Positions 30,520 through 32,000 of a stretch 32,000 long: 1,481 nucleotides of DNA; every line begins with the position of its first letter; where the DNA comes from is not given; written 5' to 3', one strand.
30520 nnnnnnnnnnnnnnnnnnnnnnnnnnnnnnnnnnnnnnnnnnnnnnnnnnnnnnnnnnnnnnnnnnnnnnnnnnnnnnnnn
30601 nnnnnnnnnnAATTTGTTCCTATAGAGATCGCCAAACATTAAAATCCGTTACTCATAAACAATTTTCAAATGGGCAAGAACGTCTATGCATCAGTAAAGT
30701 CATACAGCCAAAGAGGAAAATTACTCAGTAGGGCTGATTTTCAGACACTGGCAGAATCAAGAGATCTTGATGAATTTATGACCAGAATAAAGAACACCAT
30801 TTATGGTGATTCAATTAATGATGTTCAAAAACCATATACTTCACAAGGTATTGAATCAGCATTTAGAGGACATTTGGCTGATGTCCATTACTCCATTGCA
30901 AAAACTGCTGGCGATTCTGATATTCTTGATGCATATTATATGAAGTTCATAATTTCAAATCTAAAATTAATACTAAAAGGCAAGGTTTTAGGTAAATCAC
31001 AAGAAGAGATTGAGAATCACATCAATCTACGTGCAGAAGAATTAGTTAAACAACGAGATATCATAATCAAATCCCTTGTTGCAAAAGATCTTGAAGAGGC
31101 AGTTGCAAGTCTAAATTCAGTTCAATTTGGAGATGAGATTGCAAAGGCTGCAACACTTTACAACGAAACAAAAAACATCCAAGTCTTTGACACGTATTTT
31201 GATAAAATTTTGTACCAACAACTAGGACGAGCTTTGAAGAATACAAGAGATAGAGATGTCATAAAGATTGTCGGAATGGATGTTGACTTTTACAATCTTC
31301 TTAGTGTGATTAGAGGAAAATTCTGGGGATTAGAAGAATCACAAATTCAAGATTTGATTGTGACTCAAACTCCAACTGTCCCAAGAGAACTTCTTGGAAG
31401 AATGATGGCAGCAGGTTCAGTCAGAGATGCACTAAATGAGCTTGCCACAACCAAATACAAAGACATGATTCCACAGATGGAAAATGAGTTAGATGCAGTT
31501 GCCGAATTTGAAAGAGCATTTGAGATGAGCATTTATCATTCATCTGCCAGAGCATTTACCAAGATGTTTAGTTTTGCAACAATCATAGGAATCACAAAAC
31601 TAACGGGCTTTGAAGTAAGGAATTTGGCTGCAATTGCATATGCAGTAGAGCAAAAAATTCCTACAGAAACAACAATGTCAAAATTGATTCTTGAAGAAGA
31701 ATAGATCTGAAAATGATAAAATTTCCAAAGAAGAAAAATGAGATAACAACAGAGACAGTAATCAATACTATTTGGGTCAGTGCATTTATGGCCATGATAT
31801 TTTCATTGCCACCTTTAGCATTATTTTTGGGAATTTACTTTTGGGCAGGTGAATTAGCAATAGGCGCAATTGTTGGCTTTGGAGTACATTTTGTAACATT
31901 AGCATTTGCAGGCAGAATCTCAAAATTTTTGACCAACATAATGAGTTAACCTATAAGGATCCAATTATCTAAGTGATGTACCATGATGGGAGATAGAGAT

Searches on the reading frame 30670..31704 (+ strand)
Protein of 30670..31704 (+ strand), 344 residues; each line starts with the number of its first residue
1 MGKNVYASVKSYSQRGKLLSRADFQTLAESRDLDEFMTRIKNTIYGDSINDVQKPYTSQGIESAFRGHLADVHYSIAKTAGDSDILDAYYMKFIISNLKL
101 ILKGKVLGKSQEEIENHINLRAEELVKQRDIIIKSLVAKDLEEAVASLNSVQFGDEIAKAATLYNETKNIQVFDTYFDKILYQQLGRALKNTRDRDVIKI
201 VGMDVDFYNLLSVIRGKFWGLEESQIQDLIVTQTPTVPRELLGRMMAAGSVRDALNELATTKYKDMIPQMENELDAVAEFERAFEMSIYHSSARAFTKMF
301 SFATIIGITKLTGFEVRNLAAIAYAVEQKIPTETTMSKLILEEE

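Call 10: search_protein_families(library=pfam, proteins=[window:30670-31704:+])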
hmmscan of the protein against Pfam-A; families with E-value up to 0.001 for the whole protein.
window:30670-31704:+ (344 aa): 1 family
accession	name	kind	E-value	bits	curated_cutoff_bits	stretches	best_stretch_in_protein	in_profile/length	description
PF01992.21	vATP-synt_AC39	-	2e-59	202.1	29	1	15-334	9-335/339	ATP synthase (C/AC39) subunit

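Call 34: find_homologous_proteins(query=window:30670-31704:+, max_evalue=1e-10)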
Query window:30670-31704:+ (344 aa): 1673 proteins with E <= 1e-10 among 5084 candidates; the best 120 are listed.
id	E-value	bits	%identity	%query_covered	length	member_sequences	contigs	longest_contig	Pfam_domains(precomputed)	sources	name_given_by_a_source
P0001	7.7e-212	720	97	100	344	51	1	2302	PF01992.22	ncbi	-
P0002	2.6e-203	692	93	100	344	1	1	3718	PF01992.22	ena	-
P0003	1.8e-199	679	91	99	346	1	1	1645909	PF01992.22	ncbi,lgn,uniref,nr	ncbi:V-type ATPase subunit [Nitrosopumilus sp. K4]|uniref:V0D/AC39 family V-type ATPase subunit n=1 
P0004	2.5e-195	666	89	99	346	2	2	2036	PF01992.22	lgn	-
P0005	1.9e-194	663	88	100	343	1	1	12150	PF01992.22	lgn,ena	-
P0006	5.3e-194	661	88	100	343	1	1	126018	PF01992.22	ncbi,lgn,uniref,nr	ncbi:V-type ATPase subunit [Nitrosopumilus sp.]|uniref:V0D/AC39 family V-type ATPase subunit n=1 Tax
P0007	1.4e-193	660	88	100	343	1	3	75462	PF01992.22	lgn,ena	-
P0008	2.4e-193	659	88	100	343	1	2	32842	PF01992.22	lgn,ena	-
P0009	3.3e-193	659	88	100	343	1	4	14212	PF01992.22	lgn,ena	-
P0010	3.7e-193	659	100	90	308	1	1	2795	PF01992.22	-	-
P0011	5.0e-193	658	88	100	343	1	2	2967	PF01992.22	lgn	-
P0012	7.0e-193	658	88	100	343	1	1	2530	PF01992.22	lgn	-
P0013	1.1e-192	657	88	100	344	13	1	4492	PF01992.22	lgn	-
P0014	1.8e-192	656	87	100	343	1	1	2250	PF01992.22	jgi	-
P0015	1.9e-192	656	87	100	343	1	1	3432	PF01992.22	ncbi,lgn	-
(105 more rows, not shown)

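Call 43: search_protein_representatives(protein=window:30670-31704:+)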
Query: 344 residues. Proteins with E-value up to 0.001 (for the whole library): 797; up to 1e-10: 216; up to 1e-30: 54. The best 150 are listed.
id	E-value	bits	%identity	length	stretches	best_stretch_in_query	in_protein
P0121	3.6e-137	473.2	60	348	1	4-343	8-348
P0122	3.1e-91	322.3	45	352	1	4-341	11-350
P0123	8.1e-84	298.0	81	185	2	117-225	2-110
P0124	2.7e-83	296.2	44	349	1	4-341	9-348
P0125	1.0e-81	291.0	74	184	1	3-182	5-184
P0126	3.8e-78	279.3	69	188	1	166-344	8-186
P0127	5.4e-70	252.6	38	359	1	4-342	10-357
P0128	9.6e-70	251.7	42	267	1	79-342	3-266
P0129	1.0e-68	248.4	37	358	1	3-341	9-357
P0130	1.9e-68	247.5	38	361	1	5-340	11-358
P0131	8.5e-68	245.4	40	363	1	4-341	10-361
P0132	7.6e-66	238.9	39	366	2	4-188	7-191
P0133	3.0e-65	237.0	39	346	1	5-339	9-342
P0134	6.7e-65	235.8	36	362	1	4-341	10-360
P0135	8.9e-63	228.9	38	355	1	4-341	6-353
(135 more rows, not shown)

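Call 44: find_homologous_proteins(query=P0122, max_evalue=1e-20)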
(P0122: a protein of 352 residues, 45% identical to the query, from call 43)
Query P0122 (352 aa): 775 proteins with E <= 1e-20 among 6976 candidates; the best 120 are listed.
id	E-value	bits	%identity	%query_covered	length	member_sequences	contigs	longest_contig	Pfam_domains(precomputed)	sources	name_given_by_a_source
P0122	1.1e-219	746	100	100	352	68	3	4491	PF01992.22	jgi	jgi:V/A-type H+-transporting ATPase subunit C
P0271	7.8e-216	733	98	100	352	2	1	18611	PF01992.22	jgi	jgi:V/A-type H+/Na+-transporting ATPase subunit C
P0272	8.3e-216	733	97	100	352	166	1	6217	PF01992.22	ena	-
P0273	3.2e-208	708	94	100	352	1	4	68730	PF01992.22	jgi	jgi:V/A-type H+/Na+-transporting ATPase subunit C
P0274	3.9e-207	705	96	98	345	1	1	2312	PF01992.22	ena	-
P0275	9.9e-207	703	93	100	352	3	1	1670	PF01992.22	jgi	jgi:V/A-type H+-transporting ATPase subunit C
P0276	3.0e-206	702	95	98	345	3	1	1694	PF01992.22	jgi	jgi:V/A-type H+-transporting ATPase subunit C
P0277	2.8e-205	699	92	100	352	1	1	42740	PF01992.22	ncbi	ncbi:MAG TPA: V-type ATPase subunit [Nitrososphaera sp.]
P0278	7.3e-204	694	91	100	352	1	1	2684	PF01992.22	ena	-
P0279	8.7e-202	687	92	98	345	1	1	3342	PF01992.22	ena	-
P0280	1.1e-201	687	93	98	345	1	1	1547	PF01992.22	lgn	-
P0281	1.2e-201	687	92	98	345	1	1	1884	PF01992.22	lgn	-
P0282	1.7e-201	686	92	98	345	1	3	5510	PF01992.22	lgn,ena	-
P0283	2.4e-201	686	92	98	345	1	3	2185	PF01992.22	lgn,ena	-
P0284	2.4e-201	686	92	98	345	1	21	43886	PF01992.22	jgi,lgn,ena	jgi:V/A-type H+/Na+-transporting ATPase subunit C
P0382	1.6e-186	637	85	98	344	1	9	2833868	PF01992.22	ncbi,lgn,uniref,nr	ncbi:archaeal A1A0-type ATP synthase, subunit C [Candidatus Nitrososphaera gargensis Ga9.2]|uniref:A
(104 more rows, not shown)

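Call 45: find_encoding_contigs(protein=P0382, flank=10000, max_places=2)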
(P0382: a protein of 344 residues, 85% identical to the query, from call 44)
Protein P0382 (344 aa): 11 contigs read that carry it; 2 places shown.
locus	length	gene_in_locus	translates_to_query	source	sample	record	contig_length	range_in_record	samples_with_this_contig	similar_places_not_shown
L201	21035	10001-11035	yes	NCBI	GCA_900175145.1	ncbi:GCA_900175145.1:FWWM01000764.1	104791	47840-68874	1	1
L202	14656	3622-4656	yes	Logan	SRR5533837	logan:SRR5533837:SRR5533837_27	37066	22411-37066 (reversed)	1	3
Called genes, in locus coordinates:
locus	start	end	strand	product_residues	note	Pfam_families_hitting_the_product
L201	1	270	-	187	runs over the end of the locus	PF13238:AAA_18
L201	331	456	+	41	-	-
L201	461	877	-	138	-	PF12773:DZR (weak), PF13240:Zn_Ribbon_1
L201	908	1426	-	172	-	-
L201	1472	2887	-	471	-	PF00270:DEAD, PF04851:ResIII (weak), PF00271:Helicase_C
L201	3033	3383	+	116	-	PF12840:HTH_20 (faint), PF25213:HVO_A0261_N (weak), PF01022:HTH_5, PF21476:PF0610-like_N (weak)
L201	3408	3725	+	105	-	PF26119:DUF8036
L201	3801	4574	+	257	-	PF02683:DsbD_TM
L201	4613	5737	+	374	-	PF00578:AhpC-TSA, PF08534:Redoxin, PF13905:Thioredoxin_8, PF17991:Thioredoxin_10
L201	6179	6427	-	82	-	-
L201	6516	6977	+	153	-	PF01948:PyrI, PF02748:PyrI_C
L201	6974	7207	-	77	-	-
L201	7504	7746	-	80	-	-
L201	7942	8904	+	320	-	PF07282:Cas12f1-like_TNB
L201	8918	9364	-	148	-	-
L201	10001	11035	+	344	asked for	PF01992:vATP-synt_AC39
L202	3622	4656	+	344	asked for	PF01992:vATP-synt_AC39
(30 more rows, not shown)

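Call 46: find_encoding_contigs(protein=P0273, flank=10000, max_places=1)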
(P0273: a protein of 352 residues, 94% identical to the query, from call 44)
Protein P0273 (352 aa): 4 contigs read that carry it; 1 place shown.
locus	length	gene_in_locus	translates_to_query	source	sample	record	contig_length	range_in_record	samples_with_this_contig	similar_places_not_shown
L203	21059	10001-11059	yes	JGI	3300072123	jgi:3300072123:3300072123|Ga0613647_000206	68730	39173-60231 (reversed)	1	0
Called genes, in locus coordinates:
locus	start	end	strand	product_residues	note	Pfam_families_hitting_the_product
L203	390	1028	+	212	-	-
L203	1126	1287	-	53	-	-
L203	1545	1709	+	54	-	-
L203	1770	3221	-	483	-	PF01547:SBP_bac_1, PF13416:SBP_bac_8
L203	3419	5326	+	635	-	PF02743:dCache_1, PF00512:HisKA (faint), PF02518:HATPase_c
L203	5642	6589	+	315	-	PF02475:TRM5-TYW2_MTfase, PF05050:Methyltransf_21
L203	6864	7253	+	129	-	PF00903:Glyoxalase (weak)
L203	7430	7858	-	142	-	-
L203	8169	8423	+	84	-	-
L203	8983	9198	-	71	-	-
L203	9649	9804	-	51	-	-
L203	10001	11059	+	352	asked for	PF01992:vATP-synt_AC39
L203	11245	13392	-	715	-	PF01496:V_ATPase_I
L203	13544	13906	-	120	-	PF00137:ATP-synt_C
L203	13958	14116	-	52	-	-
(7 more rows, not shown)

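Call 48: find_homologous_proteins(query=P0121, max_evalue=1e-20)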
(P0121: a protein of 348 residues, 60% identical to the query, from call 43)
Query P0121 (348 aa): 1652 proteins with E <= 1e-20 among 5106 candidates; the best 120 are listed.
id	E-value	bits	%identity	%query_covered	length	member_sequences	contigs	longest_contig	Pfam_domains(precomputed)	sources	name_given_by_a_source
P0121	2.7e-218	741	100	100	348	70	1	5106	PF01992.22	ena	-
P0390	2.9e-200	682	90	100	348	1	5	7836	PF01992.22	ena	-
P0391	4.1e-199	678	89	100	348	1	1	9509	PF01992.22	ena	-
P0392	3.2e-198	676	89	100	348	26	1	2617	PF01992.22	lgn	-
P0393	6.3e-198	675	88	100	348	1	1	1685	PF01992.22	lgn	-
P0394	6.4e-197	671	88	100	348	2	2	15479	PF01992.22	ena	-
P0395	1.6e-196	670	87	100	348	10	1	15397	PF01992.22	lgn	-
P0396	1.1e-188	644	85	100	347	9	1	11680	PF01992.22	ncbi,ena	-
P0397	2.4e-160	551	72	100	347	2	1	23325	PF01992.22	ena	-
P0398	1.1e-157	542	71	99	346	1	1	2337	PF01992.22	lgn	-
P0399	1.9e-155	535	69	100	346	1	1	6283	PF01992.22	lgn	-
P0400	1.3e-152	526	68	99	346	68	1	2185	PF01992.22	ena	-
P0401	1.5e-152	525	68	100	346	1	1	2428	PF01992.22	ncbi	-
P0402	5.1e-152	524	69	100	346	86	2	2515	PF01992.22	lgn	-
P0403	8.3e-152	523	68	100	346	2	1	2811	PF01992.22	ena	-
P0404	1.2e-151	523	68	99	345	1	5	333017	PF01992.22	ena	-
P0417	8.7e-149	513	66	100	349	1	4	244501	PF01992.22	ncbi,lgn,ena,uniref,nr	ncbi:MAG: V-type ATPase subunit [Candidatus Nitrosotenuis sp.]|uniref:H(+)-transporting two-sector A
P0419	1.5e-148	512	66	100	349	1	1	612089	PF01992.22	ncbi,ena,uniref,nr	ncbi:V0D/AC39 family V-type ATPase subunit [Candidatus Nitrosotenuis uzonensis]|uniref:H(+)-transpor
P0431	1.2e-147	509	65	100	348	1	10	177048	PF01992.22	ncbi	ncbi:MAG: V-type ATPase subunit [Candidatus Nitrosotenuis sp.]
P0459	4.4e-146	504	64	100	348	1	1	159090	PF01992.22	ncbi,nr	ncbi:MAG TPA: V-type ATPase subunit [Candidatus Nitrosotenuis sp.]|nr:V-type ATPase subunit [Candida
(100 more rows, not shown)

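Call 49: find_encoding_contigs(protein=P0419, flank=10000, max_places=1)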
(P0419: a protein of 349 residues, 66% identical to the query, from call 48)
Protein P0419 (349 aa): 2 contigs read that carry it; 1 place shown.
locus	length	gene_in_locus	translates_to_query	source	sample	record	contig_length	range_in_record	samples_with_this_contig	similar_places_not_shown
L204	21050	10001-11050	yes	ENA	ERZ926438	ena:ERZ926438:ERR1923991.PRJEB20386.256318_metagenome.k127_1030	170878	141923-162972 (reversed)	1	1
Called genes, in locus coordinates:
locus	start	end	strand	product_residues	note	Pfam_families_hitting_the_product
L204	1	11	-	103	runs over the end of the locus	PF00137:ATP-synt_C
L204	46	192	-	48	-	-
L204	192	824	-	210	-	PF01813:ATP-synt_D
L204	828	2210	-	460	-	PF02874:ATP-synt_ab_N, PF00006:ATP-synt_ab, PF22919:ATP-synt_VA_C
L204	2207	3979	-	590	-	PF02874:ATP-synt_ab_N, PF16886:ATP-synt_ab_Xtn, PF00006:ATP-synt_ab, PF22919:ATP-synt_VA_C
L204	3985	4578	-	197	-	PF01991:vATP-synt_E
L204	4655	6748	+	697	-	PF01496:V_ATPase_I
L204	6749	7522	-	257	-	PF00581:Rhodanese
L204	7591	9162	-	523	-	PF00909:Ammonium_transp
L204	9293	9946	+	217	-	-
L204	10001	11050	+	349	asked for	PF01992:vATP-synt_AC39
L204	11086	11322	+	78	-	-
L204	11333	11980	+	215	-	-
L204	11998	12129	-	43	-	-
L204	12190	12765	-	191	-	-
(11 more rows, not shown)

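Call 50: find_encoding_contigs(protein=P0394, flank=10000, max_places=1)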
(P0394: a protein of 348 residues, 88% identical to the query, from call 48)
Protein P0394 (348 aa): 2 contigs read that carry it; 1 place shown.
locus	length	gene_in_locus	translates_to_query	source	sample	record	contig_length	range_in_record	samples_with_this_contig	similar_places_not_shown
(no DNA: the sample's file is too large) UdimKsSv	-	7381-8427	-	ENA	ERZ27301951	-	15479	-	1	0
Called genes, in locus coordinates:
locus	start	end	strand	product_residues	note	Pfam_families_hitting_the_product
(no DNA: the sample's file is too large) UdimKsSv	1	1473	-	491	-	?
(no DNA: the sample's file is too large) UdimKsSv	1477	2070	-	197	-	PF01991:vATP-synt_E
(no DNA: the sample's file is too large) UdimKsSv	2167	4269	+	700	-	PF01496:V_ATPase_I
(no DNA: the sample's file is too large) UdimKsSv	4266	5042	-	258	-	PF00581:Rhodanese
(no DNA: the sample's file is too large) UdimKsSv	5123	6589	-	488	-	PF00909:Ammonium_transp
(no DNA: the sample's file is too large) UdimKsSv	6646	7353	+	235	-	-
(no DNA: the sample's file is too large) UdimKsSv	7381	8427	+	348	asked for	PF01992:vATP-synt_AC39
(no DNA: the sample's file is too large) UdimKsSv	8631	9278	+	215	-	PF01930:Cas_Cas4 (weak)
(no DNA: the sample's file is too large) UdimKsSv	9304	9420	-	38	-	-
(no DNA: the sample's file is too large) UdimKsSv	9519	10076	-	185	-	-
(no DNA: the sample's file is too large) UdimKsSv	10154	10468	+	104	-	-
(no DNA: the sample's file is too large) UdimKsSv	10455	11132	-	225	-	PF00696:AA_kinase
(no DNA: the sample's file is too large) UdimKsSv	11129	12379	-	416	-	PF01966:HD, PF19276:HD_assoc_2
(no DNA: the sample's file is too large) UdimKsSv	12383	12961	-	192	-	PF02223:Thymidylate_kin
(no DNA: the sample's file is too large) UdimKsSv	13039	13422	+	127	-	PF00011:HSP20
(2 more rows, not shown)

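Call 51: find_encoding_contigs(protein=P0404, flank=10000, max_places=1)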
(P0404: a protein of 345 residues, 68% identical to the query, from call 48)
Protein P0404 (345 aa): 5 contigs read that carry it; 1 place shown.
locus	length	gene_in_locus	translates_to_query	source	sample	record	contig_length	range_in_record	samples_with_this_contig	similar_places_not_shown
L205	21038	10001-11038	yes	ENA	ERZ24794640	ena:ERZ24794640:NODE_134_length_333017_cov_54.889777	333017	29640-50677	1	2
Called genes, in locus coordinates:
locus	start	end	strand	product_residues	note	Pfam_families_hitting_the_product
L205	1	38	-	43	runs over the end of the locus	-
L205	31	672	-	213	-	PF01813:ATP-synt_D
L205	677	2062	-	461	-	PF02874:ATP-synt_ab_N, PF00006:ATP-synt_ab, PF22919:ATP-synt_VA_C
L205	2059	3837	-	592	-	PF02874:ATP-synt_ab_N, PF16886:ATP-synt_ab_Xtn, PF00006:ATP-synt_ab, PF22919:ATP-synt_VA_C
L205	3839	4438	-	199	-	PF01991:vATP-synt_E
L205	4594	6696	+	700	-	PF01496:V_ATPase_I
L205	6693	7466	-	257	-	PF00581:Rhodanese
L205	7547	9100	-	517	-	PF00909:Ammonium_transp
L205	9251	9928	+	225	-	-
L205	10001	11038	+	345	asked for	PF01992:vATP-synt_AC39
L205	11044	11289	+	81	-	-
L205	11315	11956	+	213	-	-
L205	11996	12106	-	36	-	-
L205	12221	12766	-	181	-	-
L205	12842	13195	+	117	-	-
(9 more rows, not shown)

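Call 54: find_encoding_contigs(protein=P0417, flank=7000, max_places=1)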
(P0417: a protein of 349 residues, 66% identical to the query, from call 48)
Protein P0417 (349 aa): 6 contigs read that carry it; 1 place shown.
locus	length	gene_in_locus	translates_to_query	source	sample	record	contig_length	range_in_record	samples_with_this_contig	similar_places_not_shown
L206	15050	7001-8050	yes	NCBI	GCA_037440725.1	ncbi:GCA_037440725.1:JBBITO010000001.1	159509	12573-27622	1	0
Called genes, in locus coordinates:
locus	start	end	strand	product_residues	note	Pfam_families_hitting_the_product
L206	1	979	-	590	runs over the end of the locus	PF02874:ATP-synt_ab_N, PF16886:ATP-synt_ab_Xtn, PF00006:ATP-synt_ab, PF22919:ATP-synt_VA_C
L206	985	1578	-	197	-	PF01991:vATP-synt_E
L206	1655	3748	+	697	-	PF01496:V_ATPase_I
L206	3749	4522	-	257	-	PF00581:Rhodanese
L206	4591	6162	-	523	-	PF00909:Ammonium_transp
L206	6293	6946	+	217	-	-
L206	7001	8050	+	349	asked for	PF01992:vATP-synt_AC39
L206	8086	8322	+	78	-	-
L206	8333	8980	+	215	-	-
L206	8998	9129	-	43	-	-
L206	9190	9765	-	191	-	-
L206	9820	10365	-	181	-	-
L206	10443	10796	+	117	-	-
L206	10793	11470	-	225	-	PF00696:AA_kinase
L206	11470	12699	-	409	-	PF01966:HD, PF19276:HD_assoc_2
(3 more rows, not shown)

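Call 55: find_encoding_contigs(protein=P0431, flank=7000, max_places=1)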
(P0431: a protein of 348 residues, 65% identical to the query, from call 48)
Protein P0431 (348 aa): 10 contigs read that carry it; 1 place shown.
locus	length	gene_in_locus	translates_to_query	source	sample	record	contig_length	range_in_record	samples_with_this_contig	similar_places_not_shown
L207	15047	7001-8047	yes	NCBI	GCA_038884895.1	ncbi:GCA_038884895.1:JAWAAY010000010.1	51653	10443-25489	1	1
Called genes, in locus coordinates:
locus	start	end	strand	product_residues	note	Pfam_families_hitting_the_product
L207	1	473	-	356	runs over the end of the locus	PF00155:Aminotran_1_2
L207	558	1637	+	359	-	PF01118:Semialdhyde_dh, PF02800:Gp_dh_C (faint), PF22698:Semialdhyde_dhC_1 (weak), PF02774:Semialdhyde_dhC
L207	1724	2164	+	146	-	PF13404:HTH_AsnC-type, PF13412:HTH_24, PF01037:AsnC_trans_reg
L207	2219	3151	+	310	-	PF01040:UbiA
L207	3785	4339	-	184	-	-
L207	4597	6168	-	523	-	PF00909:Ammonium_transp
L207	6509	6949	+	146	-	-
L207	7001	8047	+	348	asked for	PF01992:vATP-synt_AC39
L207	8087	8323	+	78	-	-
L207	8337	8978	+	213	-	PF01930:Cas_Cas4 (weak)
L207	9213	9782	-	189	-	-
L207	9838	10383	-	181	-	-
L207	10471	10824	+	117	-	-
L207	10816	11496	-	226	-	PF00696:AA_kinase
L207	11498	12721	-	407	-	PF01966:HD, PF19276:HD_assoc_2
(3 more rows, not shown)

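Call 56: find_encoding_contigs(protein=P0459, flank=7000, max_places=1)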
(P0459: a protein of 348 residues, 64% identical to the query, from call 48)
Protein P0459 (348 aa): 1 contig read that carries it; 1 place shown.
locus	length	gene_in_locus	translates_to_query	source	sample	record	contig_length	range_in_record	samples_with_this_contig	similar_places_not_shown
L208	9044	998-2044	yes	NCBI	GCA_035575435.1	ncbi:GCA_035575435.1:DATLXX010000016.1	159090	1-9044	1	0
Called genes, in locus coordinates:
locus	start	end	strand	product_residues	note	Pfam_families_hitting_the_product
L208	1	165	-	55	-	?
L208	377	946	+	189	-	-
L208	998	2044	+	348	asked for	PF01992:vATP-synt_AC39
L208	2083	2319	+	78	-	-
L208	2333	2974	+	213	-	-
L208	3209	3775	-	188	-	-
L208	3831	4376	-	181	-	-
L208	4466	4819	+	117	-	-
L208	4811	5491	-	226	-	PF00696:AA_kinase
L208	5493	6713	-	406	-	PF01966:HD, PF19276:HD_assoc_2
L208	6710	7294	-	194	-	PF02223:Thymidylate_kin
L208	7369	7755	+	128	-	PF00011:HSP20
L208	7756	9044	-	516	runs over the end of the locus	PF03109:ABC1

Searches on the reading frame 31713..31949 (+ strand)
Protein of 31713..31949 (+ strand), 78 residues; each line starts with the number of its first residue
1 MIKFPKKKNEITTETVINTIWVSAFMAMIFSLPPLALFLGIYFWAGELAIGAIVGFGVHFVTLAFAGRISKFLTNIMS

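Call 10: search_protein_families(library=pfam, proteins=[window:31713-31949:+])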
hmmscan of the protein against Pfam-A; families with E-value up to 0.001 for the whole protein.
window:31713-31949:+ (78 aa): 0 families

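Call 29: search_protein_families(library=ncbifam, max_evalue=0.1, proteins=[window:31713-31949:+])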
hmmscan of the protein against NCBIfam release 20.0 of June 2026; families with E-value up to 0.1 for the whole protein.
window:31713-31949:+ (78 aa): 1 family
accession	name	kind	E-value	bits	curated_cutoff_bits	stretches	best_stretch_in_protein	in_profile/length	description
TIGR02184.2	Myco_arth_vir_N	domain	0.093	12.8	25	1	1-30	1-30/33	MspA/MspB/MIB-like signal-anchor domain-contatining protein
